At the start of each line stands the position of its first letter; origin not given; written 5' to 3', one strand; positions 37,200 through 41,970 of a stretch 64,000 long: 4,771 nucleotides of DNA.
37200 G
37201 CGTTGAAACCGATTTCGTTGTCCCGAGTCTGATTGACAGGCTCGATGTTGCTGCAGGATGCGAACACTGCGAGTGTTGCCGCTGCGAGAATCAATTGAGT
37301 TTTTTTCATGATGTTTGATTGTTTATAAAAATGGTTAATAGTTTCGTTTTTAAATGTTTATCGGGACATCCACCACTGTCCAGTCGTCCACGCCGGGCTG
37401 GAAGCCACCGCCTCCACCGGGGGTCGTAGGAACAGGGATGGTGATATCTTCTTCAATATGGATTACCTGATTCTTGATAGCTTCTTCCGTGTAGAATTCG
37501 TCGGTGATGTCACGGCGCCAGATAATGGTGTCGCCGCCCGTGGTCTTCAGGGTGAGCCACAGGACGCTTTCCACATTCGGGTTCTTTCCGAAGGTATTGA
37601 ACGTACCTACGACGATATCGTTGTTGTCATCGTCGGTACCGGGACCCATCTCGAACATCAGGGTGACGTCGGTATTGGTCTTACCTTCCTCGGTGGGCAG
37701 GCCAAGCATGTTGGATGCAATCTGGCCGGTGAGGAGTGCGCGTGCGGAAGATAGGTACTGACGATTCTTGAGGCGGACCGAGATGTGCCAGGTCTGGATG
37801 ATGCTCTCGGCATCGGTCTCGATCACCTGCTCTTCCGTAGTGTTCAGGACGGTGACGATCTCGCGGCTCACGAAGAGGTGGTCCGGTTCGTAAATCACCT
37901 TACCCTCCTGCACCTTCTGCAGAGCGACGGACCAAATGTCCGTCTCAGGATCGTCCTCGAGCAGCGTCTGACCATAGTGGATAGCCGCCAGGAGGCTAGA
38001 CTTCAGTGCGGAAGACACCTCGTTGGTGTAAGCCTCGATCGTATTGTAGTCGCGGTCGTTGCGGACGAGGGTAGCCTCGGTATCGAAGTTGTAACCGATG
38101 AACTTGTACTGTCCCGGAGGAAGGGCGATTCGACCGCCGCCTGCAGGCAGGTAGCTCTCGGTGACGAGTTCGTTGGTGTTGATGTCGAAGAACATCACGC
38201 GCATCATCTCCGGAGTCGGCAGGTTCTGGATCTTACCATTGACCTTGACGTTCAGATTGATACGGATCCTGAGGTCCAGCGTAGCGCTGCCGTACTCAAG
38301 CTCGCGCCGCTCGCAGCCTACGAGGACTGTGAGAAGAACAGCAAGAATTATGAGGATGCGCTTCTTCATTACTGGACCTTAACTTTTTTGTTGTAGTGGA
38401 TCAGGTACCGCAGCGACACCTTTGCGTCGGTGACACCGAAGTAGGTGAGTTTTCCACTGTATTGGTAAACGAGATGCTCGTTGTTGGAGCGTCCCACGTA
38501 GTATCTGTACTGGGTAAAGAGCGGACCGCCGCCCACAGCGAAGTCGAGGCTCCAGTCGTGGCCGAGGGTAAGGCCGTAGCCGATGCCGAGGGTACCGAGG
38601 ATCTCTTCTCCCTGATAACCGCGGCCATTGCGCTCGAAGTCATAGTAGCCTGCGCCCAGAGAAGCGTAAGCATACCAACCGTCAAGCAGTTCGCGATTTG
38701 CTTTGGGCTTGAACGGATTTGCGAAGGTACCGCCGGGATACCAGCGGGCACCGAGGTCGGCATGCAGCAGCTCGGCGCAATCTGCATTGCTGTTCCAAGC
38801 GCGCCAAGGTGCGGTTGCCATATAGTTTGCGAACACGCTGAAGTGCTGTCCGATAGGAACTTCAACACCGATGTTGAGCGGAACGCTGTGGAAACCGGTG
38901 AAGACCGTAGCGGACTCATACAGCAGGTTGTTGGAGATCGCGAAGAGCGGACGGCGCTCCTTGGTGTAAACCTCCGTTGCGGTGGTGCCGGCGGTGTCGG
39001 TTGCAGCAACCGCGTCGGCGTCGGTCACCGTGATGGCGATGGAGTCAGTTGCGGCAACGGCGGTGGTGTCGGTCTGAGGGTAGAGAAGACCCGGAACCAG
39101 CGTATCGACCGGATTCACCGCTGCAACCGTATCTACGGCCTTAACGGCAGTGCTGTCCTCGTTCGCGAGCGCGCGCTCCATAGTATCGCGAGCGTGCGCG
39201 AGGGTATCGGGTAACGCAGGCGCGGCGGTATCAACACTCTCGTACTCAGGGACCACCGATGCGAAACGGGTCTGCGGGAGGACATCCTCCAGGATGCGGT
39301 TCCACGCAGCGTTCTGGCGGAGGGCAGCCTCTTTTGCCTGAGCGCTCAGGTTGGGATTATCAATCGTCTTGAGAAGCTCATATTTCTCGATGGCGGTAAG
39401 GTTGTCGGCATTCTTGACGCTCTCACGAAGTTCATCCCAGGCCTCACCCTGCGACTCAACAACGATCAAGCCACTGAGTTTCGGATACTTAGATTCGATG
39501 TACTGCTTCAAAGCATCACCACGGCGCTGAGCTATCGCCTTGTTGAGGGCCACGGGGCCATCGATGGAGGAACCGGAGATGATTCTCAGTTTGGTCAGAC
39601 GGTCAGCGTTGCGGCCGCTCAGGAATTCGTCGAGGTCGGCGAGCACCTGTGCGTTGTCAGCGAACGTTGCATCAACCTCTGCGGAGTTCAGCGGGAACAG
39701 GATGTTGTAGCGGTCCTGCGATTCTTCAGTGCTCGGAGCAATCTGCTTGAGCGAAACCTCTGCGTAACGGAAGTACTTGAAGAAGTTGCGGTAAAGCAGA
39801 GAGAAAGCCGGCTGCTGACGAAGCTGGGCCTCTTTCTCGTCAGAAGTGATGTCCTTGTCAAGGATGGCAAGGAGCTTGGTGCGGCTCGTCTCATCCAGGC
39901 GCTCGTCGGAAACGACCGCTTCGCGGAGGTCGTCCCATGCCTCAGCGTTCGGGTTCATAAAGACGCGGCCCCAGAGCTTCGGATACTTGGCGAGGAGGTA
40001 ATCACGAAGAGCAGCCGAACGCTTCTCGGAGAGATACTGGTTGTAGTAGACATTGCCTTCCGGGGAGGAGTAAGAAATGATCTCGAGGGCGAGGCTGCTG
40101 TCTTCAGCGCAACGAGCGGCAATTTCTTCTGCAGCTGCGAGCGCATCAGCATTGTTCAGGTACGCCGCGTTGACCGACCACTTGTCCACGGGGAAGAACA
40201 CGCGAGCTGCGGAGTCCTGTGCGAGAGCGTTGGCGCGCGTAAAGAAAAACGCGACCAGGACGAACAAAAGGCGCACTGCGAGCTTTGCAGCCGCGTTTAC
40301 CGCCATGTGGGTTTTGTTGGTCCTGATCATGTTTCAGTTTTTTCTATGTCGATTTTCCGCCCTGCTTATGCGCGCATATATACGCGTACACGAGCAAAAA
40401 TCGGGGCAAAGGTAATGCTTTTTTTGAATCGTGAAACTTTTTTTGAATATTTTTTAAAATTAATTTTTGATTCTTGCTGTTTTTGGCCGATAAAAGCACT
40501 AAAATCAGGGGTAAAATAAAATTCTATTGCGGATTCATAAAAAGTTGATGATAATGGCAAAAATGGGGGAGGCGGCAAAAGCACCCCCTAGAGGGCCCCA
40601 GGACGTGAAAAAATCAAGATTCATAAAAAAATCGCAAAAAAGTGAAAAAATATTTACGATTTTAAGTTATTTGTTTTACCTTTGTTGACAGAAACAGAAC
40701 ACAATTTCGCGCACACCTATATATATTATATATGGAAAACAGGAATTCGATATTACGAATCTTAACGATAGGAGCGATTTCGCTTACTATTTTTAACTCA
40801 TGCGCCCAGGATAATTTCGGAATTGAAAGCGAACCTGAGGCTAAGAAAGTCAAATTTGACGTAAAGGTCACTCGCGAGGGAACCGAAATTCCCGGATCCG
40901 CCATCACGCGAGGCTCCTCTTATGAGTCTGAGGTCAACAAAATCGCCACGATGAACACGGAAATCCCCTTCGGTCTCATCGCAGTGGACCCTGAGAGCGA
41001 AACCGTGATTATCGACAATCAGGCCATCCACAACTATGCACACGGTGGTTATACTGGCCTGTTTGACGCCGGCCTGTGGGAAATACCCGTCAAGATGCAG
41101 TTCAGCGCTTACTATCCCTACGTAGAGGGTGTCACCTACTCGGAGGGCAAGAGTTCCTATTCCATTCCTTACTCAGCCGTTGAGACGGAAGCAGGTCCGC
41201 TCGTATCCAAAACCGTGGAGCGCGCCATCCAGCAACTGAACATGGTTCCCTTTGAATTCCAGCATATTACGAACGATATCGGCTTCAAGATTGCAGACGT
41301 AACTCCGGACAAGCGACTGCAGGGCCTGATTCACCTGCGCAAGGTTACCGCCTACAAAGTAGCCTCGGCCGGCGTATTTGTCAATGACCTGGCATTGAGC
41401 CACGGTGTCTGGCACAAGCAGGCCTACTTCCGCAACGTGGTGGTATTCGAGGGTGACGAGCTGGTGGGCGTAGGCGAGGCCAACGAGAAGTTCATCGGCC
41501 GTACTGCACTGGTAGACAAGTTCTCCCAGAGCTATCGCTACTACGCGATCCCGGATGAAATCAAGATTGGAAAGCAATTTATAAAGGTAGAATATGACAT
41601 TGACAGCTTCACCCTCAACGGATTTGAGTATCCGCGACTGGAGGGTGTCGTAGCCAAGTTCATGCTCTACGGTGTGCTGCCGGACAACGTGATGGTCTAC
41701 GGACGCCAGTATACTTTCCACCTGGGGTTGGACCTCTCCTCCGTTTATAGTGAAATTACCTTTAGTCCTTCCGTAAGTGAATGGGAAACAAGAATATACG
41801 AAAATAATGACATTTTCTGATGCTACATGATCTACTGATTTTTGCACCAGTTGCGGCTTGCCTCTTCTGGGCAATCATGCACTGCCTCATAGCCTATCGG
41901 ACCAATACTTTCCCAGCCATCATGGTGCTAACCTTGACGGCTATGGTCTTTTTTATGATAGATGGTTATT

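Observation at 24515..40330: Ten-gene type V (FimA/Mfa1-class) pilus operon with eight pilin-like lipoproteins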

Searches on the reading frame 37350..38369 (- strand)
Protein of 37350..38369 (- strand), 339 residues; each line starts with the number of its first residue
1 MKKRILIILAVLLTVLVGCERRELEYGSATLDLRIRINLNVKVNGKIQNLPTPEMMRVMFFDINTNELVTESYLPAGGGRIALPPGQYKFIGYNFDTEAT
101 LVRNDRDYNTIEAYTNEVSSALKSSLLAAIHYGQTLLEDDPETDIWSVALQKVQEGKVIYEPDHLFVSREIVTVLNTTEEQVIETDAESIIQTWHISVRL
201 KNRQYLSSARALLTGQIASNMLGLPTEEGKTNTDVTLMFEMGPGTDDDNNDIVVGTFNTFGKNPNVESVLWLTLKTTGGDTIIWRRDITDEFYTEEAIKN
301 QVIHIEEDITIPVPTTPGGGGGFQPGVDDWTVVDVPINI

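Call 4: search_protein_families(library=pfam, proteins=[window:37350-38369:-], max_evalue=0.01)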
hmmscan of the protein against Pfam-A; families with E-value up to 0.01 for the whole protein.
window:37350-38369:- (339 aa): 1 family
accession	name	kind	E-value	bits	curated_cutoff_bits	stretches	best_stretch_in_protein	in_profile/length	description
PF17145.10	DUF5119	-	9.8e-24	84.7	27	1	18-240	1-191/191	Domain of unknown function (DUF5119)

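Call 5: search_protein_families(library=ncbifam, proteins=[window:37350-38369:-], max_evalue=0.01)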
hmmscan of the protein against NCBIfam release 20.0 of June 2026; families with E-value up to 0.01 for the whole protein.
window:37350-38369:- (339 aa): 0 families

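Call 14: search_solved_structures(query=window:37350-38369:-, max_evalue=1)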
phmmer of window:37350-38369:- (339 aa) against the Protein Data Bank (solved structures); distinct sequences matched with E-value up to 1: 1.
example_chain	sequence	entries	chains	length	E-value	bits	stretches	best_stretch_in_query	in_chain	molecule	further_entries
5cag_A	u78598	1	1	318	5.9e-13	52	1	16-117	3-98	Uncharacterized protein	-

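Call 61: search_protein_families(library=ncbifam, proteins=[window:37350-38369:-], max_evalue=10)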
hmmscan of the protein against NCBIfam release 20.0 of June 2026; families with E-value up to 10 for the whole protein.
window:37350-38369:- (339 aa): 0 families

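Call 66: search_solved_structures(query=A5, max_evalue=10, show_alignments=1)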
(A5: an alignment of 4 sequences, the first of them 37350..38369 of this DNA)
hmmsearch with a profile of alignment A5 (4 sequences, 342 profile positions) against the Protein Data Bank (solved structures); distinct sequences matched with E-value up to 10: 5.
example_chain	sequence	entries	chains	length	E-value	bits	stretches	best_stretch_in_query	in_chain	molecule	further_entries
5cag_A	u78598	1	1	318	5.9e-17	65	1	15-117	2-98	Uncharacterized protein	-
2loe_A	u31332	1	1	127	0.2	13.9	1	239-277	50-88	6-cysteine protein, putative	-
9rx3_A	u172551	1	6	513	0.28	13.5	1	78-130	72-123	Putative outer membrane starch-binding protein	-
7s7q_B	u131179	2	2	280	0.71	12.1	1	239-277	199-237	Merozoite surface protein P12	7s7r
2ymo_A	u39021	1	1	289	0.73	12.1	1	239-277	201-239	PF12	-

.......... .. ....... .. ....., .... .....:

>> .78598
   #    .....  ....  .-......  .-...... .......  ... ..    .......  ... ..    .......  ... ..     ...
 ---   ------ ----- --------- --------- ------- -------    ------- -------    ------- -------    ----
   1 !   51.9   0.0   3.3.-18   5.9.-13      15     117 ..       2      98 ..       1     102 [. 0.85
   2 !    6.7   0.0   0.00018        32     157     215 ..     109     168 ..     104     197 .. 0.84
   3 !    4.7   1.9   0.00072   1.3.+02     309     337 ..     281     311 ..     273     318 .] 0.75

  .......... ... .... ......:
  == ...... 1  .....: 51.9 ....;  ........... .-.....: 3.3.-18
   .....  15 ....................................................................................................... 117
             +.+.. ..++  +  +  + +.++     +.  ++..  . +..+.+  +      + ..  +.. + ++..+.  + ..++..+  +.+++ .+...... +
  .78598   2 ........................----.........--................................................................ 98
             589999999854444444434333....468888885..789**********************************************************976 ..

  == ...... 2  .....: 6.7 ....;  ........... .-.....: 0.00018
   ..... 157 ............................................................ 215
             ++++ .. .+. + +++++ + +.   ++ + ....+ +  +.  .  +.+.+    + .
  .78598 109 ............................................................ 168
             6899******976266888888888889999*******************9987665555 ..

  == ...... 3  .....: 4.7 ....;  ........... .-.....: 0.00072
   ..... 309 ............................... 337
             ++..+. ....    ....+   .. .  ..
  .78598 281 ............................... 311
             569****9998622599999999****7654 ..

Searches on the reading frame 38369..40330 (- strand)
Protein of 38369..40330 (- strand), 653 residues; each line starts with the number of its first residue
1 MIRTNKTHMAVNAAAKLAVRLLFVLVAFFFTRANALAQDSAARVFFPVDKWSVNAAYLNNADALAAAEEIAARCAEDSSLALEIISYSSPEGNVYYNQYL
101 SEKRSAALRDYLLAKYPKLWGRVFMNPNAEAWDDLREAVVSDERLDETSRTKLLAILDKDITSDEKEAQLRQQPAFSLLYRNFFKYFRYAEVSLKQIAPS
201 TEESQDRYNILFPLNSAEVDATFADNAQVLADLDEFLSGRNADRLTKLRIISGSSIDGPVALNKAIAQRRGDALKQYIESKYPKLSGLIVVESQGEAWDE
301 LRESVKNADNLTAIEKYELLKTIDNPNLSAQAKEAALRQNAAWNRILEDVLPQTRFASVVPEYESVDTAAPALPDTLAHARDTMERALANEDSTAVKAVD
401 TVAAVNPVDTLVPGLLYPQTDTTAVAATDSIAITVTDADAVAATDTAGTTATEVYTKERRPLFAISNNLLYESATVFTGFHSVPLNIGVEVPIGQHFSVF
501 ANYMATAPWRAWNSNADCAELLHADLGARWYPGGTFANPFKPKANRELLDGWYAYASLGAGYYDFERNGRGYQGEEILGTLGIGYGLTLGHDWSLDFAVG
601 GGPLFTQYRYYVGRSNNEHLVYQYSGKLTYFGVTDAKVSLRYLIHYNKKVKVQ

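Call 4: search_protein_families(library=pfam, proteins=[window:38369-40330:-], max_evalue=0.01)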
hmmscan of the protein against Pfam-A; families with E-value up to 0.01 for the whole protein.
window:38369-40330:- (653 aa): 2 families
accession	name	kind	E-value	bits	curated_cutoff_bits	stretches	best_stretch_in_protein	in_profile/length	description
PF12099.14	DUF3575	-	1.6e-14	54.1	21.1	1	464-644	19-177/177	Protein of unknown function (DUF3575)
PF00691.25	OmpA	-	1.7e-05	25.5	27.2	0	70-114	20-66/98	OmpA family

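Call 5: search_protein_families(library=ncbifam, proteins=[window:38369-40330:-], max_evalue=0.01)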
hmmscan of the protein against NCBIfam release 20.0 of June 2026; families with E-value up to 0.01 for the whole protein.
window:38369-40330:- (653 aa): 6 families
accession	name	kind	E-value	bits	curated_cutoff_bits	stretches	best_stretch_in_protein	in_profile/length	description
NF053612.1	anchor_PA1041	equivalog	4.9e-08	33.2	250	1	54-114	138-197/236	PA1041 family peptidoglycan-binding anchor lipoprotein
NF047726.1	AutTranAdhPGAsTpgA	equivalog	2.5e-05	23.6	350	1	34-113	146-222/268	trimeric autotransporter adhesin/peptidogylcan-associated protein TpgA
NF053611.1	YiaD_Gzip_OmpA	equivalog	5e-05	23.1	175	0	44-114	104-168/206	YiaD family glycine zipper/OmpA-like lipoprotein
NF045787.1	OmpABordt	equivalog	0.00021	21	200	0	86-115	123-152/194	outer membrane protein OmpA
TIGR03789.1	pdsO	hypoth_equivalog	0.00034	20.4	152.2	1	68-115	159-206/243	sortase-associated OmpA-like protein PdsO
NF008067.1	PRK10802.1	equivalog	0.0052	16.7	261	0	42-115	67-134/171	peptidoglycan-associated lipoprotein Pal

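Call 77: search_solved_structures(query=window:38369-40330:-, max_evalue=1)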
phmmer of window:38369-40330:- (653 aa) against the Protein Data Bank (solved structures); distinct sequences matched with E-value up to 1: 3.
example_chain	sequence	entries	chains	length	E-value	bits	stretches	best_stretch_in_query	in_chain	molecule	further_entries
5nhx_A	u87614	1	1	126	0.11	14.3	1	83-116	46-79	Outer membrane protein A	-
5u1h_A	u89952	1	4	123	0.3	12.8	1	79-124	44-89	Outer membrane porin F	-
2mqe_A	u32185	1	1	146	0.94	11.1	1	80-115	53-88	OmpA domain protein transmembrane region-containing protein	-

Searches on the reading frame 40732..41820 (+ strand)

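Call 17: search_protein_families(library=pfam, proteins=[window:40732-41820:+], max_evalue=0.001)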
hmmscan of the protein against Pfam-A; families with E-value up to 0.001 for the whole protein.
window:40732-41820:+ (362 aa): 1 family
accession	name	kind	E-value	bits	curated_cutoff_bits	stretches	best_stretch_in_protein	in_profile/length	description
PF13149.12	Mfa_like_1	-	1.8e-06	28.6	27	1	104-351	44-246/246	Fimbrillin-like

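Call 61: search_protein_families(library=ncbifam, proteins=[window:40732-41820:+], max_evalue=10)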
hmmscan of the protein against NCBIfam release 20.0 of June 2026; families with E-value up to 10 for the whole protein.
window:40732-41820:+ (362 aa): 0 families
